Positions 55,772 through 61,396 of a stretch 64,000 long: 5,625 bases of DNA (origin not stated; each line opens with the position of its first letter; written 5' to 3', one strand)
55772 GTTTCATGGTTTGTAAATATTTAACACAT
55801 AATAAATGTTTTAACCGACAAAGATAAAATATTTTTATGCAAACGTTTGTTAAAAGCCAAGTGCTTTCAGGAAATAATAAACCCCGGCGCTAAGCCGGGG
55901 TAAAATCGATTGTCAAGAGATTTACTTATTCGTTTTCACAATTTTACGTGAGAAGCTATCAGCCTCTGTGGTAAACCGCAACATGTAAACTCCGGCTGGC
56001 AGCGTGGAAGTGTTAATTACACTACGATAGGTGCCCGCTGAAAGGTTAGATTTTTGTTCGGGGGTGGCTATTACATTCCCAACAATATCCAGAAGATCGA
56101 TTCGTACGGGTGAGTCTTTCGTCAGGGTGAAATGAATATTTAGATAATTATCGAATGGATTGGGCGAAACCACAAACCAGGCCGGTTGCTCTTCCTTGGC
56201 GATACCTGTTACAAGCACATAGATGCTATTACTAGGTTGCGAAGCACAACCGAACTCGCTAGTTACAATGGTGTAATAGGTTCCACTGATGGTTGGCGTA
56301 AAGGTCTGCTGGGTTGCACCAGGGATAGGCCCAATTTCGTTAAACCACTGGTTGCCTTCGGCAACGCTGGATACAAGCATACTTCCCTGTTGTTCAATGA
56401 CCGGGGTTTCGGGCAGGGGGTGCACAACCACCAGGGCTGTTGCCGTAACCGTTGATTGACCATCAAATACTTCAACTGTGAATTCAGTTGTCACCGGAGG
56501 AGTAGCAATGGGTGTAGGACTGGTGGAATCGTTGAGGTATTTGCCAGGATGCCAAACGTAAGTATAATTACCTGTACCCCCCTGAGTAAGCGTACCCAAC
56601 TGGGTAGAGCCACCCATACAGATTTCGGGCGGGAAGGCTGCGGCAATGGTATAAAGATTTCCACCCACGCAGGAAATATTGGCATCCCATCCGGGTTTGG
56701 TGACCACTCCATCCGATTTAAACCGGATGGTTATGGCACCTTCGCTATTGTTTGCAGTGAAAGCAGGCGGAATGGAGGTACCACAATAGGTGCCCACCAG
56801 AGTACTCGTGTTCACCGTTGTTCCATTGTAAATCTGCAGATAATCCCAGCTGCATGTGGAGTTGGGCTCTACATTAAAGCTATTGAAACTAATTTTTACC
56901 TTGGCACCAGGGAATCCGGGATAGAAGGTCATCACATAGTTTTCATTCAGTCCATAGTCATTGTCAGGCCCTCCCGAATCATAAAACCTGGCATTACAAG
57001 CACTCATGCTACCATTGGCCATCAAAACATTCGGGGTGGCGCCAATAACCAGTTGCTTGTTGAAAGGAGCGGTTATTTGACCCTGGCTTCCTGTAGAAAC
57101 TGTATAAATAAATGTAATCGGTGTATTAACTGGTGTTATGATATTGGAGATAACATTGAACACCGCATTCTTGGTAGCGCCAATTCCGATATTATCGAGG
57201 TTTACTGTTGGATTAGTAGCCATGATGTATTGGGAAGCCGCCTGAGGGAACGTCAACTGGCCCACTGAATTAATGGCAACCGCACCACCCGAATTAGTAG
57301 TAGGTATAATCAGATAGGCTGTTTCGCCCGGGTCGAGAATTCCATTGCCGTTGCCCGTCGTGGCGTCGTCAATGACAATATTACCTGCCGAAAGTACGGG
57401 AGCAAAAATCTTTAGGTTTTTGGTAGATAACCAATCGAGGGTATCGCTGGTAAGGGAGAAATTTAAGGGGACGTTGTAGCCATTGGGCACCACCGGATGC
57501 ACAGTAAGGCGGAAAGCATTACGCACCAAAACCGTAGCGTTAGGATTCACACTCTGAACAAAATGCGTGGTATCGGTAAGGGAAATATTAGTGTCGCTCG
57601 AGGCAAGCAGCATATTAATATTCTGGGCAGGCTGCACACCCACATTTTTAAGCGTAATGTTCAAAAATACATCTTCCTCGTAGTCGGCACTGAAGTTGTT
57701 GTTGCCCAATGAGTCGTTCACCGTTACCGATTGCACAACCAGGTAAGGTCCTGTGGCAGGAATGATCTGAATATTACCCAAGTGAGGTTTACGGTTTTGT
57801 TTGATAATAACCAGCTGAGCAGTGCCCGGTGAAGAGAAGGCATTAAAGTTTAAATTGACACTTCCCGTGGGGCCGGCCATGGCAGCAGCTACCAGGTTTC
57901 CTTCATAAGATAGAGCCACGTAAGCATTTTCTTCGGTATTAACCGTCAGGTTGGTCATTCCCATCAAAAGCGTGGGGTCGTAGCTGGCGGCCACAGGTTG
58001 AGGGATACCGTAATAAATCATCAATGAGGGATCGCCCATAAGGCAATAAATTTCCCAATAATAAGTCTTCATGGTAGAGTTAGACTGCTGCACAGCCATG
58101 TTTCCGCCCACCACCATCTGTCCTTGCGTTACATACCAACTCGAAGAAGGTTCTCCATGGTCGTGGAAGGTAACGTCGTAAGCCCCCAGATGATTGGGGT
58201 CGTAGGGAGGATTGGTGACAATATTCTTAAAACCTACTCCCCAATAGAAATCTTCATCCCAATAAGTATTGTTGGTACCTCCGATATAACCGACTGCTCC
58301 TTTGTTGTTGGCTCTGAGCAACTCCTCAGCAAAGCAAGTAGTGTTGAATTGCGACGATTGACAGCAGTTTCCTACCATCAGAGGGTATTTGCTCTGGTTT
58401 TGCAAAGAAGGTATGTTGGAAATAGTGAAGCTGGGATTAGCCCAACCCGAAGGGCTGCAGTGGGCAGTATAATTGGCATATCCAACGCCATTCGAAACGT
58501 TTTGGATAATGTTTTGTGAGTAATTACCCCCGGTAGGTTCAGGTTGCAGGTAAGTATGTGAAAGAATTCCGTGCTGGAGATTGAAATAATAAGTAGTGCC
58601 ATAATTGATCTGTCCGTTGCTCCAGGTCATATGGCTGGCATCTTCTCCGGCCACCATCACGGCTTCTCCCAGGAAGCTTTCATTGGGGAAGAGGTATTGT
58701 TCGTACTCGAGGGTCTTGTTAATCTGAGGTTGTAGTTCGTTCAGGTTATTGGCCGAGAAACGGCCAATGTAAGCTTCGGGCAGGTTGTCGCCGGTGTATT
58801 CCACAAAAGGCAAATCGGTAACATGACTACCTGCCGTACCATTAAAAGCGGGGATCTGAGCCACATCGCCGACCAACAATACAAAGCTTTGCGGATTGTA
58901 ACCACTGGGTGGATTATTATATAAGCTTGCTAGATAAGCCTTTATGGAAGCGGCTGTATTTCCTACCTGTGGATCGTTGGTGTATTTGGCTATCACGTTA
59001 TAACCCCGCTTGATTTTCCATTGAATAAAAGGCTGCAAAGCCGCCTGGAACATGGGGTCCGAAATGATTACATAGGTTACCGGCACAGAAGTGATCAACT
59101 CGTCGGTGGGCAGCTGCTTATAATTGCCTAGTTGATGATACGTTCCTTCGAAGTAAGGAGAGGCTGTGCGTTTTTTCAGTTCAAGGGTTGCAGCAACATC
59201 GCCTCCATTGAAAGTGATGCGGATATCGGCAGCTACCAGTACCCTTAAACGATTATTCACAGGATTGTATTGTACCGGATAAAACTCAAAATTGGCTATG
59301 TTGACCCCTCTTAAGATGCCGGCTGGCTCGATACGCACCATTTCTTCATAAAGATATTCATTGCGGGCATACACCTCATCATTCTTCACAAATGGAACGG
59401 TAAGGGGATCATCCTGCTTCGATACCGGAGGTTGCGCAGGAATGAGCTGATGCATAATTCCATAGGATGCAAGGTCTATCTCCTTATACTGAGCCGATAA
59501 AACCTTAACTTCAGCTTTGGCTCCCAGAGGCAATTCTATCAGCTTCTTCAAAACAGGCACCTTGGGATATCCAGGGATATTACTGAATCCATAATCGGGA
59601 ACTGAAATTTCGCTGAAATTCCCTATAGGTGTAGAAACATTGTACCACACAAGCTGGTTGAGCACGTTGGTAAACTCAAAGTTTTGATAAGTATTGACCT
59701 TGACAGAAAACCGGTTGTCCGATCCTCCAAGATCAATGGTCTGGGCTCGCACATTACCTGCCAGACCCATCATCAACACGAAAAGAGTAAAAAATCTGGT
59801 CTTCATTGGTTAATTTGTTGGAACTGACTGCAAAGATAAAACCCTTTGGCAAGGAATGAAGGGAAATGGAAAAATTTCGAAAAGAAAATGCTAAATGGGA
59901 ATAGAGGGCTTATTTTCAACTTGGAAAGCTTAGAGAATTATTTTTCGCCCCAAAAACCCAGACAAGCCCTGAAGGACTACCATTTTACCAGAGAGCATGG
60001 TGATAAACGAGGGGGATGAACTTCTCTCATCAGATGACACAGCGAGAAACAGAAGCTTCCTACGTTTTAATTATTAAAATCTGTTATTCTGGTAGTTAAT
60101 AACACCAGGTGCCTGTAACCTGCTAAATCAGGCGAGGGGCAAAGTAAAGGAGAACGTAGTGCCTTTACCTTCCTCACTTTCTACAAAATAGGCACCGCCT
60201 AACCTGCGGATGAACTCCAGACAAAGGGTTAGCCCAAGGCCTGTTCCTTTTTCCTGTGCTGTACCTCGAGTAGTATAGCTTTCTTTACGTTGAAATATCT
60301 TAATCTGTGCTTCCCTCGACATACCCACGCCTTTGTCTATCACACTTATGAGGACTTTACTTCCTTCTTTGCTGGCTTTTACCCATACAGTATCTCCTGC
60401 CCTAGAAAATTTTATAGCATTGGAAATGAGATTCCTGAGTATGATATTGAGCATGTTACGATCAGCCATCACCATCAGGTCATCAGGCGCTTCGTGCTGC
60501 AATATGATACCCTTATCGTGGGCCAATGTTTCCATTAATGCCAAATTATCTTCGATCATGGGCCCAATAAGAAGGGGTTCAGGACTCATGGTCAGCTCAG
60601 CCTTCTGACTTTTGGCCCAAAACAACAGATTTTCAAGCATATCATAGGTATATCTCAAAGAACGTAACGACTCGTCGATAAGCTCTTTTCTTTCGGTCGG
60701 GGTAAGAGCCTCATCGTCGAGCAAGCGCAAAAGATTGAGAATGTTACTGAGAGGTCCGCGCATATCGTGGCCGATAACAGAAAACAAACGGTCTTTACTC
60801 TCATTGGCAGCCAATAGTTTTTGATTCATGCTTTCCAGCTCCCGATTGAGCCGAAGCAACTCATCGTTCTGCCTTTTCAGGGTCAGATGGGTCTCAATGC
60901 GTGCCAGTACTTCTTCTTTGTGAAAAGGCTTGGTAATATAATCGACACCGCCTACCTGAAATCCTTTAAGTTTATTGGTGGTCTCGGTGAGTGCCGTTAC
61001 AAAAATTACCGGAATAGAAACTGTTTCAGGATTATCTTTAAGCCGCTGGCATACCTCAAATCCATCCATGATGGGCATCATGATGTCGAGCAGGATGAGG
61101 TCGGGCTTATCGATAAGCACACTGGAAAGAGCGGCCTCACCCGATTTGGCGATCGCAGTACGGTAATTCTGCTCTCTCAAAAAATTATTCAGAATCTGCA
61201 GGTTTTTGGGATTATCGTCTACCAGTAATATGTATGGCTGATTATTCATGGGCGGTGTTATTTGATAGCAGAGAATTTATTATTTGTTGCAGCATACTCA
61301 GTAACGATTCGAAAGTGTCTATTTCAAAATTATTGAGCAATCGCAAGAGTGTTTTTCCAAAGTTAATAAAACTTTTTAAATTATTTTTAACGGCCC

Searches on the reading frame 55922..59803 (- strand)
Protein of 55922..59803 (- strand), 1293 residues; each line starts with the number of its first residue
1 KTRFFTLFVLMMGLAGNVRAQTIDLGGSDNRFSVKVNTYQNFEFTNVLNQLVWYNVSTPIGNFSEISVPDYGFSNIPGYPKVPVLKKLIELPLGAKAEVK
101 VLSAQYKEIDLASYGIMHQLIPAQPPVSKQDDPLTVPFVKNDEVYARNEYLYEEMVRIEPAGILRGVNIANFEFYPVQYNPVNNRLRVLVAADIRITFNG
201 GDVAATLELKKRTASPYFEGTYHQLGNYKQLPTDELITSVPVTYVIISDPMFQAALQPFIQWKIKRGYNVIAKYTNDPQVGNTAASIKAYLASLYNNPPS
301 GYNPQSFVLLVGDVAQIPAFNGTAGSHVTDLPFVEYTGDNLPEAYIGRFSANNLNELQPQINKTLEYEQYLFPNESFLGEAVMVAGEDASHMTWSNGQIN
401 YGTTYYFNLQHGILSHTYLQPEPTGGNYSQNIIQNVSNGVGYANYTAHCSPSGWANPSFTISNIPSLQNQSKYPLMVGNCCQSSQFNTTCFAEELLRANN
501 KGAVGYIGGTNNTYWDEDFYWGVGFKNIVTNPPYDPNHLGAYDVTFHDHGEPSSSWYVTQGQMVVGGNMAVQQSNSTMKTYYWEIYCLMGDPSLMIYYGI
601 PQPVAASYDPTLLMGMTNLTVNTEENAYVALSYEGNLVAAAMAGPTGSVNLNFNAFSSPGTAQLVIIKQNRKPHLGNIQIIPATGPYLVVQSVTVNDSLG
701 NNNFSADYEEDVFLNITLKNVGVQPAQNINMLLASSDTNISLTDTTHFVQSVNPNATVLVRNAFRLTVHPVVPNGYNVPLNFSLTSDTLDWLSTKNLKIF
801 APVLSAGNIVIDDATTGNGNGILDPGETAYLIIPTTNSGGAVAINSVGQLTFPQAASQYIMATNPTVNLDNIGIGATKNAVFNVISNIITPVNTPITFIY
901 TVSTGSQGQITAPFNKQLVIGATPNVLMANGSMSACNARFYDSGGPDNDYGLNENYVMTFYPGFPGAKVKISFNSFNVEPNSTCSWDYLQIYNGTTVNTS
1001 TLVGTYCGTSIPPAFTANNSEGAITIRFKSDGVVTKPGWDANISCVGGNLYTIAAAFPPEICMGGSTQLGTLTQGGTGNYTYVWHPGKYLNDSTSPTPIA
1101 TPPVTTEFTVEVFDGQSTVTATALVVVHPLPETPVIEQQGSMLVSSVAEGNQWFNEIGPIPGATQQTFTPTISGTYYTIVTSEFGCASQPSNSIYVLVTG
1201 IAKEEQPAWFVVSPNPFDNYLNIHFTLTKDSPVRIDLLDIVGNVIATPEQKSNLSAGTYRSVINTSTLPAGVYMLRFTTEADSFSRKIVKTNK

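Call 23: search_protein_families(library=pfam, proteins=[window:55922-59803:-], max_evalue=0.00001)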
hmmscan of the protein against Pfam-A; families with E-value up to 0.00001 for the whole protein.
window:55922-59803:- (1293 aa): 5 families
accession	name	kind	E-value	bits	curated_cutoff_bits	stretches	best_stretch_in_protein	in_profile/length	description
PF01364.23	Peptidase_C25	-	4.6e-59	201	23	1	244-595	1-373/374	Peptidase family C25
PF08126.16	Propeptide_C25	-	3e-21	75.9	22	1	49-201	29-175/205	Propeptide_C25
PF03785.20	Peptidase_C25_C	-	1.7e-12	47.4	25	1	601-679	1-79/79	Peptidase family C25, C terminal ig-like domain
PF00431.26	CUB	-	1.8e-12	47.9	21.4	1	965-1042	35-109/110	CUB domain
PF18962.6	Por_Secre_tail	-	1.2e-11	45.2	27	1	1213-1289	2-74/75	Secretion system C-terminal sorting domain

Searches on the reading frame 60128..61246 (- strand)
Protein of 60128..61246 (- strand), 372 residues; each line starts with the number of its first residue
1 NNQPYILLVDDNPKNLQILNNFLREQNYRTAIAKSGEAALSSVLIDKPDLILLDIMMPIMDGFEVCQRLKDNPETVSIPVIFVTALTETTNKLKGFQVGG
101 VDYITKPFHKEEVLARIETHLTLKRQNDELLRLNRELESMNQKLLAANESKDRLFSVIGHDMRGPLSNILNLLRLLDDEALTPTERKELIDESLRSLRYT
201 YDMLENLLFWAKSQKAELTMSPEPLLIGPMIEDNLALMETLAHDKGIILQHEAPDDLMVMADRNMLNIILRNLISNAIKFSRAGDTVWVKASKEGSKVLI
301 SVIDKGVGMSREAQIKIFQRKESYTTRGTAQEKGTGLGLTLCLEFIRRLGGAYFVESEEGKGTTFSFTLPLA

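Call 59: search_protein_families(library=ncbifam, proteins=[window:60128-61246:-], max_evalue=0.00001)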
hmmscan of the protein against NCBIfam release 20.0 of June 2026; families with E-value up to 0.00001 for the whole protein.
window:60128-61246:- (372 aa): 154 families (the best 25 are shown)
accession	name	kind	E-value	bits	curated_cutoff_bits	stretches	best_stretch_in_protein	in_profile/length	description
TIGR02956.1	TMAO_torS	equivalog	9.2e-55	186.2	676.5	2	146-371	459-682/967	TMAO reductase system sensor histidine kinase/response regulator TorS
NF053520.1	HK_Porph_FimS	equivalog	1e-50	172.7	600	1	133-370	376-616/618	sensor histidine kinase FimS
NF041880.1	EPS_EpsF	equivalog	3.9e-49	167.5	900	2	143-370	266-492/492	response regulator EpsF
NF011874.0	PRK15347.1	equivalog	1.6e-46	158.8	852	2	135-371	382-614/921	two component system sensor kinase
NF008318.0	PRK11107.1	equivalog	1.6e-45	155.5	890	2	134-371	276-518/920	two-component sensor histidine kinase BarA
NF047465.1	hybrid_HK_LvrA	exception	4.4e-44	150.7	1200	1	2-370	466-817/819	hybrid histidine kinase/response regulator LvrA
NF038297.2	hybrid_HK_HrmK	equivalog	5.1e-44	150.9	725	2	118-371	202-457/607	hybrid histidine kinase/response regulator HrmK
NF008302.0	PRK11091.1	equivalog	2.2e-43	148.5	838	2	141-370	273-504/779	aerobic respiration two-component sensor histidine kinase ArcB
NF006800.0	PRK09303.1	equivalog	2.7e-38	131.9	342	1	118-371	122-377/383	histidine kinase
NF007135.0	PRK09581.1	equivalog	3.4e-38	131.7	474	1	6-145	5-144/457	PleD family two-component system response regulator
NF041832.1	near_NosP_CTERM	subfamily_domain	1.6e-37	129.5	400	1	146-372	2-226/370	NahK/ErcS family hybrid sensor histidine kinase/response regulator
NF041947.1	LuxQ_Vibrio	equivalog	2.4e-37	128.3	1200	2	158-371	479-696/843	quorum-sensing autoinducer 2 sensor kinase/phosphatase LuxQ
NF008099.0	PRK10841.1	equivalog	5e-37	127.1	920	2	132-371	451-690/949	two-component system sensor histidine kinase RcsC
NF007420.1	PRK09959.1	equivalog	8.4e-36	123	1995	2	134-371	695-936/1197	acid-sensing system histidine kinase EvgS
NF045901.1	HisKinLetSLeg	equivalog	1.3e-33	116.1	1650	2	125-371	266-518/906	two-component system sensor histidine kinase LetS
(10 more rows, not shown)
